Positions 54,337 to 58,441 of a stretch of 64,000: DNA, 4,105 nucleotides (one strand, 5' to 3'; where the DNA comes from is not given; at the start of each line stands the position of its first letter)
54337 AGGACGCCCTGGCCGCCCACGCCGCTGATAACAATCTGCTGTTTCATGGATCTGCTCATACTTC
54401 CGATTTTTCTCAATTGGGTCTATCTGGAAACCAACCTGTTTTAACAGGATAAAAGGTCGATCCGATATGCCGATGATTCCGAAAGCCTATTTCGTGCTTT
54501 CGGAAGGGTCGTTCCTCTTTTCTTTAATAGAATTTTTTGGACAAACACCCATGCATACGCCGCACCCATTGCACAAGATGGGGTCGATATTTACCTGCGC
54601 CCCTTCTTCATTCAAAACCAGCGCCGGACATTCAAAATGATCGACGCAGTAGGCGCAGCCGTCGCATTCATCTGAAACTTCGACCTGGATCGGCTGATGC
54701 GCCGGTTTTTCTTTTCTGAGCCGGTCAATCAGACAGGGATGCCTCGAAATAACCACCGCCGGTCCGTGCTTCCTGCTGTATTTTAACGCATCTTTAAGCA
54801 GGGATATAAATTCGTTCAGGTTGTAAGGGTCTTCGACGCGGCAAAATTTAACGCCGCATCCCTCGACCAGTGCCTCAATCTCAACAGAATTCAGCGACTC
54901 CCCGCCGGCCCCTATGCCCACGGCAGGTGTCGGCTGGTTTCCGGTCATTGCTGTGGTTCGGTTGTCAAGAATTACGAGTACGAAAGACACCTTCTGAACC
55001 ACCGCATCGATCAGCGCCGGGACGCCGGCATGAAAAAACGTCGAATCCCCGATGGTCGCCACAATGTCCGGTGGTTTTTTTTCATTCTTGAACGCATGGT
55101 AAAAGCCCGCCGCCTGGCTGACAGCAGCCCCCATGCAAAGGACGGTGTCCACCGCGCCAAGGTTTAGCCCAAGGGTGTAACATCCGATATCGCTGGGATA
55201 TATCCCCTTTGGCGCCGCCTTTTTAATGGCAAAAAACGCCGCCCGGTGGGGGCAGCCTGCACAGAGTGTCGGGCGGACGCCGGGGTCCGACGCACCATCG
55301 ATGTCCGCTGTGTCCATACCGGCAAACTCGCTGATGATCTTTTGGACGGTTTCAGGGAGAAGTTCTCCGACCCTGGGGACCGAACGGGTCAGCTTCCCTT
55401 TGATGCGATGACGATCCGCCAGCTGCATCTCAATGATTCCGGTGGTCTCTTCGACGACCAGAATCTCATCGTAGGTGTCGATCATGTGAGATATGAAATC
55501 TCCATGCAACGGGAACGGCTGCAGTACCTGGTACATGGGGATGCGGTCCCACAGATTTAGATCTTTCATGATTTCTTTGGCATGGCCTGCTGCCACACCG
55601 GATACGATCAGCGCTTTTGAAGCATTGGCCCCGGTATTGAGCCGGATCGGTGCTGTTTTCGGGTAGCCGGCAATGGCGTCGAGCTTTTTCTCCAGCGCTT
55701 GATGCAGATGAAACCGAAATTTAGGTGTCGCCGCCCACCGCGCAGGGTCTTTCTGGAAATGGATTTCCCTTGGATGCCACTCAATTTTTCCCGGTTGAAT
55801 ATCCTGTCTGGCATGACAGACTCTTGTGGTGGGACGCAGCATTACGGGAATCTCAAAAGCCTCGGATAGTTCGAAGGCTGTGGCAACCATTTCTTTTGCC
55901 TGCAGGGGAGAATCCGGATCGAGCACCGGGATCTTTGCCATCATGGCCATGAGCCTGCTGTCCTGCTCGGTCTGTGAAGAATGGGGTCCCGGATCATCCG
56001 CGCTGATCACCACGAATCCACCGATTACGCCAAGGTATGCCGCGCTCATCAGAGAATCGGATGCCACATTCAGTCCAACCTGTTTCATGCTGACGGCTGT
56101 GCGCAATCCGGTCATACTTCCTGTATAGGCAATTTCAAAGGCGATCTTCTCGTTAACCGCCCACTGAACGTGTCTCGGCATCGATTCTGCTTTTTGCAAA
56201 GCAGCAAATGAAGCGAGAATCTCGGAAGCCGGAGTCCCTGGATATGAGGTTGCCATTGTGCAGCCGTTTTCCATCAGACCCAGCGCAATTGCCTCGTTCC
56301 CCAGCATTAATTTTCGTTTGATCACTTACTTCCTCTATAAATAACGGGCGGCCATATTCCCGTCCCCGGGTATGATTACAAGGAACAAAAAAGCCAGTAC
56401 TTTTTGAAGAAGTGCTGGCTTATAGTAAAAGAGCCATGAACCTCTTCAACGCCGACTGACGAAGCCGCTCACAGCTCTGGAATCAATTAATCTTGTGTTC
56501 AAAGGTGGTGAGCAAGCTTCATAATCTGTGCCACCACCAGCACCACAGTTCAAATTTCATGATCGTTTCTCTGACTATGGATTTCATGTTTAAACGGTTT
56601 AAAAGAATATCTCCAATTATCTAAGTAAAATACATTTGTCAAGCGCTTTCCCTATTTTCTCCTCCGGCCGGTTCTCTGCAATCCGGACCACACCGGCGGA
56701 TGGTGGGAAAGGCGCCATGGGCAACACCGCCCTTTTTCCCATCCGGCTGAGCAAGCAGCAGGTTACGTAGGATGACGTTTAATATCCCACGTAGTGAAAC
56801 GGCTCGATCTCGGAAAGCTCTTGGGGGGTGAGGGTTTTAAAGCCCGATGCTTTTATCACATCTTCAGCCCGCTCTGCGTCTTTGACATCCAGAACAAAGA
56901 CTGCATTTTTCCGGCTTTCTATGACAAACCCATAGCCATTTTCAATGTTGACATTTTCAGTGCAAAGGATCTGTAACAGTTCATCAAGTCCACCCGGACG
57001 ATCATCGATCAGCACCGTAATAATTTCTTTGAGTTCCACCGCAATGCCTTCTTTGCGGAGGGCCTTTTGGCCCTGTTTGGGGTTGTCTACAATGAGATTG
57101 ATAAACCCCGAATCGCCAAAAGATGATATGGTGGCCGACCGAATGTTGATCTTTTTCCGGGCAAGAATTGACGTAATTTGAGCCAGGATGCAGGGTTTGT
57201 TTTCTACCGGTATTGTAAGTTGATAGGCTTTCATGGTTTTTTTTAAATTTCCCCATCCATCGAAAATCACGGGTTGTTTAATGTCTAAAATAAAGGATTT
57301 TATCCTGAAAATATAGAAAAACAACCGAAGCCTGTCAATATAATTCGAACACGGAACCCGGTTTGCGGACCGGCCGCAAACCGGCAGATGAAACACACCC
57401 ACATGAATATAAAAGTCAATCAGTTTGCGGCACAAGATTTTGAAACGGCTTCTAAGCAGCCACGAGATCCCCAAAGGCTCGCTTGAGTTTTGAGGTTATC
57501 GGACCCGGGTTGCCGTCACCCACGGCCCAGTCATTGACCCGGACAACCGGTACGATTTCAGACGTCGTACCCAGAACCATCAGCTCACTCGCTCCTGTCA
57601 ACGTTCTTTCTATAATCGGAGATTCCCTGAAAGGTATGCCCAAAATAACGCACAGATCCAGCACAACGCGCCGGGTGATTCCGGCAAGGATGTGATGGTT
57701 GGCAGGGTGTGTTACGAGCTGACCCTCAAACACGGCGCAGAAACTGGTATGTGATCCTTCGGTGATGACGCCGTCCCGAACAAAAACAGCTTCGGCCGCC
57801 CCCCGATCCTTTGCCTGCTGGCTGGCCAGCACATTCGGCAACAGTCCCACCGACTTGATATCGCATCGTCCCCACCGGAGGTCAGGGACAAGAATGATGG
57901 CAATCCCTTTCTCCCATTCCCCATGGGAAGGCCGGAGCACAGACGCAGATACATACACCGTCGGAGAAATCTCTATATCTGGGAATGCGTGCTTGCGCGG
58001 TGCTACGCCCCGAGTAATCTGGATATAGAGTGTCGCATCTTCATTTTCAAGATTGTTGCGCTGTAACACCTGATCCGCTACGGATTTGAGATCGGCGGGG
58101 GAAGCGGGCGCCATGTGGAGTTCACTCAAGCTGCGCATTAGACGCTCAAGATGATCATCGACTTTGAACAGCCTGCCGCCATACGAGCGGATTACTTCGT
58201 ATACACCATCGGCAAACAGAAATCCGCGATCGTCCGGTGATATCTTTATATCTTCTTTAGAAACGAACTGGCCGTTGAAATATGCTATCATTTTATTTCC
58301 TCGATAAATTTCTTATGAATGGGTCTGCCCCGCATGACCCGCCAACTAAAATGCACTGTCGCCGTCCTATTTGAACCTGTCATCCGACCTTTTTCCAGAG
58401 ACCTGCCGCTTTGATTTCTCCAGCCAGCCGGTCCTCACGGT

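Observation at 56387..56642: Candidate tryptophan-sensing attenuator upstream of iorAB-paaK-liv: promoter, Trp-rich mini-ORF, alternative hairpins and a strong terminator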

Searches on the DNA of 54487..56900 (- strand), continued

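Call 41: search_with_rna_model(model_id=R1, sources=[window, L001, L002, L004, L005, L006, L007, L008, L010, L011, L012, L014, L015, L016, L018, L022, L023, L024, L026, L028, L030, L034, L036, L037, L038, L055, L058, L059, L060, L066, L073, L081, L082, L084, L086, L087, L088, L089, L091, L092, L093, L094, L096, L097, L099, L106, L107, L108, L109, L111, L113, L114, L115, L117, L118, L121, L122, L123, L125, L127, L130, L131, L132, L135, L136, L142, L143, L146, L147, L153, L155, L157, L158, L159, L160, L162, L163, L164, L165, L169, L170, L172, L174, L182, L185, L186, L192, L195, L197, L198, L151, L156], max_evalue=0.000001, make_alignment=true)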
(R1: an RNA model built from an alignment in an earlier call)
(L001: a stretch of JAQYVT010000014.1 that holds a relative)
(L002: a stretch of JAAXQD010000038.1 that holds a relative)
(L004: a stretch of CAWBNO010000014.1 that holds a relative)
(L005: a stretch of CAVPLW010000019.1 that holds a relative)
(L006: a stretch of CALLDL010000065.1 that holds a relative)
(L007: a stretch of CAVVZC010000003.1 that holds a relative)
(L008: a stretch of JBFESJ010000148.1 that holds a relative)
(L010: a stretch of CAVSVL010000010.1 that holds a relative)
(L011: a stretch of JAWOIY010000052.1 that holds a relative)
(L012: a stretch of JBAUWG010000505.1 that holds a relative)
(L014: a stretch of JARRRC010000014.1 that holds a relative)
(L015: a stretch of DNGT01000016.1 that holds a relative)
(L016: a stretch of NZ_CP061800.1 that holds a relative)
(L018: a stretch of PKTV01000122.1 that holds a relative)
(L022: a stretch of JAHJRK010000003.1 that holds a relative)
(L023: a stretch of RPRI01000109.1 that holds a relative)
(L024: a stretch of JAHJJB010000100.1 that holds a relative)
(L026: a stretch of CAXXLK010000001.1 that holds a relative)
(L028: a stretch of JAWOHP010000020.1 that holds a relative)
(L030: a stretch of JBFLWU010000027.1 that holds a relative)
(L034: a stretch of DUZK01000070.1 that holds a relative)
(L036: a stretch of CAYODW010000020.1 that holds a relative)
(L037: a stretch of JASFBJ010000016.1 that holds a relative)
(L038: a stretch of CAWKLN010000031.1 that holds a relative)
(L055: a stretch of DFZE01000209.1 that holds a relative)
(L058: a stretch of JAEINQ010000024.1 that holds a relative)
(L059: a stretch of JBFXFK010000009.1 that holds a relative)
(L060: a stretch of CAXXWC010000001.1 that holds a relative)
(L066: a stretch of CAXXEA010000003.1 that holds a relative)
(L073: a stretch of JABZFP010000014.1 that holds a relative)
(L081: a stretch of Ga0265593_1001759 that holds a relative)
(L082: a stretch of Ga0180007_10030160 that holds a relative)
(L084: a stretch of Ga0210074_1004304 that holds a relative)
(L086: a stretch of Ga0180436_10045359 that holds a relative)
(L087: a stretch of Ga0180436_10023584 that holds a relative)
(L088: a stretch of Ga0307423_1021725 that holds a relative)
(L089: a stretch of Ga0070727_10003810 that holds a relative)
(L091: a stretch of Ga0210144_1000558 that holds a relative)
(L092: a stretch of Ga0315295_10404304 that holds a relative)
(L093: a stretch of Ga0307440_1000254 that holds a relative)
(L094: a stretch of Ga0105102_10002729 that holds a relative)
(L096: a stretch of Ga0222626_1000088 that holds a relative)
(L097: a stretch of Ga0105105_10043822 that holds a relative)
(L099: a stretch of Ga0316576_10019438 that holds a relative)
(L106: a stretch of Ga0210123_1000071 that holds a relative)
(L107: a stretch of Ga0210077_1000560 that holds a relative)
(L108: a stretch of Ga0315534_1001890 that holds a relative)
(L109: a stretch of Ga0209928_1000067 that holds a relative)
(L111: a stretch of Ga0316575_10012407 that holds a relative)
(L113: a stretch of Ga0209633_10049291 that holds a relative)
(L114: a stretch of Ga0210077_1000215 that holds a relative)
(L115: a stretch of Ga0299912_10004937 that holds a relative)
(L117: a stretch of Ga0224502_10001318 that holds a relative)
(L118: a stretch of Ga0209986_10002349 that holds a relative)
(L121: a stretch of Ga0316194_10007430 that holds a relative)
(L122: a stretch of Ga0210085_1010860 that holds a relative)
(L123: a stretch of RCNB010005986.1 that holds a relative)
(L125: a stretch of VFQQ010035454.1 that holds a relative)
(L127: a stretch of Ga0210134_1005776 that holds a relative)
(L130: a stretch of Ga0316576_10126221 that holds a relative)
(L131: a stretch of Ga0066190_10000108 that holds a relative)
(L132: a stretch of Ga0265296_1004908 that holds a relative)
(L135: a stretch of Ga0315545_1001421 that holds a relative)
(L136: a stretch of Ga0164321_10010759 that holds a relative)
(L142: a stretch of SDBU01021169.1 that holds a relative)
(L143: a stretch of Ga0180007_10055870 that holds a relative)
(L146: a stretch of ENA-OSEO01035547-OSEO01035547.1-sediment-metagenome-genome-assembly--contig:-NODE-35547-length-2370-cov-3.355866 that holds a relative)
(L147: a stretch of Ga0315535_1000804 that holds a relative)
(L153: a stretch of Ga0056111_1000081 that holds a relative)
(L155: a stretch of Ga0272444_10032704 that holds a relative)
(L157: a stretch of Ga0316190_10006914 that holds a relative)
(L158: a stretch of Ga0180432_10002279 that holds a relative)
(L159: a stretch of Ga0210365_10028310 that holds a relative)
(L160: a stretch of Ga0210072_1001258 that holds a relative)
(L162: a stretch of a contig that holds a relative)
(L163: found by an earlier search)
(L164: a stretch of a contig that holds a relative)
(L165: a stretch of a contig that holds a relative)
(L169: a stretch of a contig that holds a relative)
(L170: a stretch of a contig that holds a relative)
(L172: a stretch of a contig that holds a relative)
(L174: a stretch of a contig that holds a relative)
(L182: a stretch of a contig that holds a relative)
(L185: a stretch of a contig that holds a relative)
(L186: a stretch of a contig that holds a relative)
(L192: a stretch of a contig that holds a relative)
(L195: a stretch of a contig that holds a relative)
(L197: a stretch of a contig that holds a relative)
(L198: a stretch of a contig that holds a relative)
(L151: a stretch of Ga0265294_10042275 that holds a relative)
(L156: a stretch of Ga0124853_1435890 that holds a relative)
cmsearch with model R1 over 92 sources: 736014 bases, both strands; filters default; matches with E-value up to 0.000001: 88.
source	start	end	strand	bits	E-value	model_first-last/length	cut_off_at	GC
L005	2786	2972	+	198.6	3.7e-43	1-188/188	no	0.47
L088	185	371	-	197.2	7.7e-43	1-188/188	no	0.44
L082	3381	3567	-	197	8.6e-43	1-188/188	no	0.47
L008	551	737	+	195.1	2.4e-42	1-188/188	no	0.45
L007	2788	2971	+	190.7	2.4e-41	1-188/188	no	0.42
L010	2785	2971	+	190.5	2.7e-41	1-188/188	no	0.47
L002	2755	2942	+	190.5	2.8e-41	1-188/188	no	0.43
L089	2747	2934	+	190.5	2.8e-41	1-188/188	no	0.43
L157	1961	2148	+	190.1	3.3e-41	1-188/188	no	0.43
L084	4263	4449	+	189.7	4.2e-41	1-188/188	no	0.48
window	56388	56575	-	189.1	5.9e-41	1-188/188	no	0.44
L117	8143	8330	-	188.9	6.3e-41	1-188/188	no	0.43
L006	2781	2964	+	188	1e-40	1-188/188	no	0.43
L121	4149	4332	+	188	1e-40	1-188/188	no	0.43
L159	3822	4009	-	187.3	1.5e-40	1-188/188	no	0.43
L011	2739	2925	+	187.2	1.6e-40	1-188/188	no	0.41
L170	1441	1628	-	187.1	1.7e-40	1-188/188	no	0.43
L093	10763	10950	+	186.5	2.3e-40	1-188/188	no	0.45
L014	2737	2924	+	186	3e-40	1-188/188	no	0.43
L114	5507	5694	-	183.8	9.6e-40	1-188/188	no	0.47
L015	2792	2972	+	183.1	1.4e-39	1-188/188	no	0.46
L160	1547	1727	+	183.1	1.4e-39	1-188/188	no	0.46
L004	2744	2931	+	182.7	1.7e-39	1-188/188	no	0.42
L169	99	285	+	180.8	4.8e-39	1-188/188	no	0.45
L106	1157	1337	+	180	6.9e-39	1-188/188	no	0.46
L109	6523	6703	-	179.8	7.8e-39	1-188/188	no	0.45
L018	2688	2868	+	179.4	9.7e-39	1-188/188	no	0.46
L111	866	1046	+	178.4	1.6e-38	1-188/188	no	0.44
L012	2572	2758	+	177.9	2.1e-38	1-188/188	no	0.47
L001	2758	2939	+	174.9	1.1e-37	1-188/188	no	0.42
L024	905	1090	+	144.9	8.1e-31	1-188/188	no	0.44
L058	2787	2973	+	144.8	8.9e-31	1-188/188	no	0.53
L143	329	511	-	143.6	1.7e-30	1-188/188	no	0.44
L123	2732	2910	+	141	6.6e-30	1-188/188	no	0.4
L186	1923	2105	+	139.7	1.3e-29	1-188/188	no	0.38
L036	2510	2695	+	139.2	1.7e-29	1-188/188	no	0.42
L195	7204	7387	-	138.9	2e-29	1-188/188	no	0.43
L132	5617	5803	-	137.8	3.6e-29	1-188/188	no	0.44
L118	5280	5462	-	137.3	4.8e-29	1-188/188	no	0.39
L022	540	724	+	136.5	7e-29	1-188/188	no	0.46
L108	7857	8039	+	136.2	8.2e-29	1-188/188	no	0.4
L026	2796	2979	+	136.1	8.8e-29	1-188/188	no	0.48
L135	2034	2216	-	135.7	1.1e-28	1-188/188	no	0.39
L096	779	961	-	134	2.7e-28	1-188/188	no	0.39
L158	6461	6643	+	133.8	3e-28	1-188/188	no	0.4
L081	4251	4435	+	133.8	3e-28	1-188/188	no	0.47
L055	2422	2604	+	131.9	8.2e-28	1-188/188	no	0.45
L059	2675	2857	+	131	1.3e-27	1-188/188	no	0.45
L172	2688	2869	-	130.9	1.4e-27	1-188/188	no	0.46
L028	2794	2979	+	128.4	5.2e-27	1-188/188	no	0.44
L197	1338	1518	-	127.5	8.3e-27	1-188/188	no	0.47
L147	6041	6223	+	126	1.9e-26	1-188/188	no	0.4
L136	335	516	+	125.4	2.6e-26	1-188/188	no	0.4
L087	420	604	-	124.5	4e-26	1-188/188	no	0.57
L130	1315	1499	+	123.8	5.8e-26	1-188/188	no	0.55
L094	704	889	+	122.9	9.6e-26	1-188/188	no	0.45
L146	2020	2206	+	121.8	1.7e-25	1-188/188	no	0.47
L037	2785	2959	+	118.3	1.1e-24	1-188/188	no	0.35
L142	5357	5540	-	117.1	2e-24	1-188/188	no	0.43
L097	430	615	-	116.2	3.4e-24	1-188/188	no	0.45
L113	84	258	-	115.8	4e-24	1-188/188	no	0.35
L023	2786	2972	+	115.1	6.1e-24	1-188/188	no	0.46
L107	11099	11286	+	113.4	1.4e-23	1-188/188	no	0.49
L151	4021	4196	+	113.4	1.5e-23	1-172/188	3'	0.39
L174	753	936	+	113.2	1.6e-23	1-188/188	no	0.53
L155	3934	4119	+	112.4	2.5e-23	1-188/188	no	0.53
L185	1768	1942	-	110.3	7.3e-23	1-188/188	no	0.47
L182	6726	6912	+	108.1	2.4e-22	1-188/188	no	0.48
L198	8036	8212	+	107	4.2e-22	1-188/188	no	0.54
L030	2737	2919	+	106.9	4.5e-22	1-188/188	no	0.46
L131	10238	10417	-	101.8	6.6e-21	1-188/188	no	0.56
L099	1369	1552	-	101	1e-20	1-188/188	no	0.48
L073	2800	2981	+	100.6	1.3e-20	1-188/188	no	0.53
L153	3306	3485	-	100.4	1.4e-20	1-188/188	no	0.57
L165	6390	6577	+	99.7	2.1e-20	1-188/188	no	0.44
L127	754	938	+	97.1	8.3e-20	1-188/188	no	0.49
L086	2109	2300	-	94.6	3.1e-19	1-188/188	no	0.51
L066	2806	2996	+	94.2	3.8e-19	1-188/188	no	0.51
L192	3491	3670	+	93.4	5.9e-19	1-188/188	no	0.53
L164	1279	1470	-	91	2.1e-18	1-188/188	no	0.51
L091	9355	9540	-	89.2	5.5e-18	1-188/188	no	0.47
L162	2377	2564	-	86.3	2.5e-17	1-188/188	no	0.55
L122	593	752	+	82.5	1.9e-16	1-188/188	no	0.54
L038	2757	2927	+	78.2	1.8e-15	1-188/188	no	0.55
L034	274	449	+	77.1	3.3e-15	1-188/188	no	0.47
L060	2775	2954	+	68.9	2.4e-13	1-188/188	no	0.57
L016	2763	2968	+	64.9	2.1e-12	1-188/188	no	0.41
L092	1154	1329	+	45.7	5.3e-08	1-188/188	no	0.52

Alignment A2: 88 matches aligned to the model, 268 columns, each read 5' to 3' on its own strand. Consensus structure (alignment columns), stored with it:
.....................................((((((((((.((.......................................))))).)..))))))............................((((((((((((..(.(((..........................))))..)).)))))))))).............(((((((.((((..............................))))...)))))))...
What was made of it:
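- Checked: The whole element is conserved in 88 loci (call 41).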

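Call 64: search_rna_families(sources=[L016, L091, L108], threshold=gathering)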
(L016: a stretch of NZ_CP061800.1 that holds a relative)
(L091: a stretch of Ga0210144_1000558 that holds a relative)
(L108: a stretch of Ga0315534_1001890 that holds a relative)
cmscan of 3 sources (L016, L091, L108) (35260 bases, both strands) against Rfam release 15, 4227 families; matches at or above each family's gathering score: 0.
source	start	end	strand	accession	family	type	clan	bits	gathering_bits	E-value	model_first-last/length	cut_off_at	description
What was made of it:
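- On Rfam Trp_leader (RF00513): There are no gathering-score hits in the trpB2 or paaK leaders (call 64).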

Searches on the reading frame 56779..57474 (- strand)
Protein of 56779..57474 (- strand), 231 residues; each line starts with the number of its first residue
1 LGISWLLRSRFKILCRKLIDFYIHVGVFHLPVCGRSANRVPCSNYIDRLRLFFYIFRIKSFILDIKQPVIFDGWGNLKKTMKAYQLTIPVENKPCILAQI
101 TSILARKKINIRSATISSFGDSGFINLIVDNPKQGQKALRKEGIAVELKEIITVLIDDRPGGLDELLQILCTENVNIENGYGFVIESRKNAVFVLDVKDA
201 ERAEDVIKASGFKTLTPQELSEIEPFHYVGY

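Call 6: search_protein_families(library=pfam, proteins=[window:56779-57474:-])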
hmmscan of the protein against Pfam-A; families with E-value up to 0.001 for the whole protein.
window:56779-57474:- (231 aa): 4 families
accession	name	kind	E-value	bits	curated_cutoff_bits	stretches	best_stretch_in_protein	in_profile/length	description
PF19571.5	ACT_8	-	7.5e-18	65.1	23.5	1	81-222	1-140/141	ACT domain pair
PF22629.2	ACT_AHAS_ss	-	9.1e-15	55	27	2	86-140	1-57/67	AHAS small subunit-like ACT domain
PF01842.31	ACT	-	3.5e-14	52.7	27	2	90-139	7-58/66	ACT domain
PF13291.12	ACT_4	-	3.5e-07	31.2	27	0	85-122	8-45/80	ACT domain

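Call 32: search_protein_families(library=ncbifam, proteins=[window:56779-57474:-])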
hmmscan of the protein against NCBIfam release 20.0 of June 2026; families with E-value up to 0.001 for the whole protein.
window:56779-57474:- (231 aa): 11 families
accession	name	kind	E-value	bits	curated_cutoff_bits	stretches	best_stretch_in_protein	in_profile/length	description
NF006352.0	PRK08577.1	equivalog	3e-09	37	140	1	81-135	54-110/136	hypothetical protein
NF008864.0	PRK11895.1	equivalog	7.4e-06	25.7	119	0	86-123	6-43/164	acetolactate synthase small subunit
NF008759.0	PRK11790.1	equivalog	2e-05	23.4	404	0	82-134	338-390/410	phosphoglycerate dehydrogenase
NF001220.0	PRK00194.1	equivalog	0.0001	22.6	74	0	149-201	3-55/90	ACT domain-containing protein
TIGR00656.1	asp_kin_monofn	equivalog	0.00023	20.3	402.25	0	88-151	271-337/407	aspartate kinase, monofunctional class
TIGR00119.1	acolac_sm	equivalog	0.00031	20.7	56.9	0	86-118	5-37/158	acetolactate synthase small subunit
NF005107.0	PRK06545.1-5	equivalog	0.00031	19.8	414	0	83-116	295-328/367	prephenate dehydrogenase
NF003467.0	PRK05092.1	equivalog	0.00035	18.4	959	0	90-122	859-891/940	[protein-PII] uridylyltransferase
NF004976.0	PRK06349.1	subfamily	0.00053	19.2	205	0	78-117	344-383/430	homoserine dehydrogenase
TIGR01327.1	PGDH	equivalog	0.00057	18.8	454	0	81-132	449-502/525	phosphoglycerate dehydrogenase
NF002837.0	PRK03059.1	equivalog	0.00065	17.9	1010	0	81-138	785-842/857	[protein-PII] uridylyltransferase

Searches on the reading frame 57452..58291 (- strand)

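Call 6: search_protein_families(library=pfam, proteins=[window:57452-58291:-])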
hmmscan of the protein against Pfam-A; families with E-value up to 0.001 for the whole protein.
window:57452-58291:- (279 aa): 1 family
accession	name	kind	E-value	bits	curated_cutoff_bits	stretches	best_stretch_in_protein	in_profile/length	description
PF01063.24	Aminotran_4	-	7.4e-45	153.9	28.5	1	29-251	1-222/223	Amino-transferase class IV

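Call 32: search_protein_families(library=ncbifam, proteins=[window:57452-58291:-])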
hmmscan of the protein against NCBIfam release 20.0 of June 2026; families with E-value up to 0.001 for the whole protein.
window:57452-58291:- (279 aa): 18 families
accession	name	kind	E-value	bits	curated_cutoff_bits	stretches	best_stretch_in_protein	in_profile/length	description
NF005209.0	PRK06680.1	subfamily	7.1e-87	290.9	320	1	2-276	4-280/286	D-amino-acid transaminase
TIGR01121.1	D_amino_aminoT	equivalog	6.5e-83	278.1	277.45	1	4-275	3-273/276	D-amino-acid transaminase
NF009066.0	PRK12400.1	equivalog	5.7e-66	222.9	538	1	12-275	18-280/290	D-amino-acid transaminase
NF006185.0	PRK08320.1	subfamily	1.1e-50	172.5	363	1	2-277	4-283/292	branched-chain amino acid aminotransferase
TIGR01122.1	ilvE_I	equivalog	3.5e-42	144.6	245.55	1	4-278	1-285/298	branched-chain-amino-acid transaminase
NF009126.0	PRK12479.1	equivalog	4e-42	144.4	518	1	3-276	6-283/299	branched-chain-amino-acid transaminase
NF005146.0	PRK06606.1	equivalog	5.7e-35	120.7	279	1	3-278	9-293/307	branched-chain amino acid transaminase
NF005800.0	PRK07650.1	equivalog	1.5e-32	113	308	1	1-273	1-272/290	aminodeoxychorismate lyase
NF005726.0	PRK07544.1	equivalog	2.4e-24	86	396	1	4-277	14-288/295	branched-chain amino acid aminotransferase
NF004761.0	PRK06092.1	equivalog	9.2e-20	71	260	1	16-256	11-251/268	aminodeoxychorismate lyase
TIGR03461.1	pabC_Proteo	equivalog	1.8e-19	70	176.85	1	14-256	7-249/262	aminodeoxychorismate lyase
NF005888.0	PRK07849.1-3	equivalog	4.4e-18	65.2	273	1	8-254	20-271/298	aminodeoxychorismate lyase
NF009896.0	PRK13356.1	equivalog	1e-16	60.9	262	1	2-271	9-277/287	branched-chain amino acid aminotransferase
NF009897.0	PRK13357.1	equivalog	3.5e-14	52.3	307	1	155-273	208-339/358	branched-chain amino acid aminotransferase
NF006734.0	PRK09266.1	subfamily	3.3e-12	46.2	202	1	26-260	27-251/270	hypothetical protein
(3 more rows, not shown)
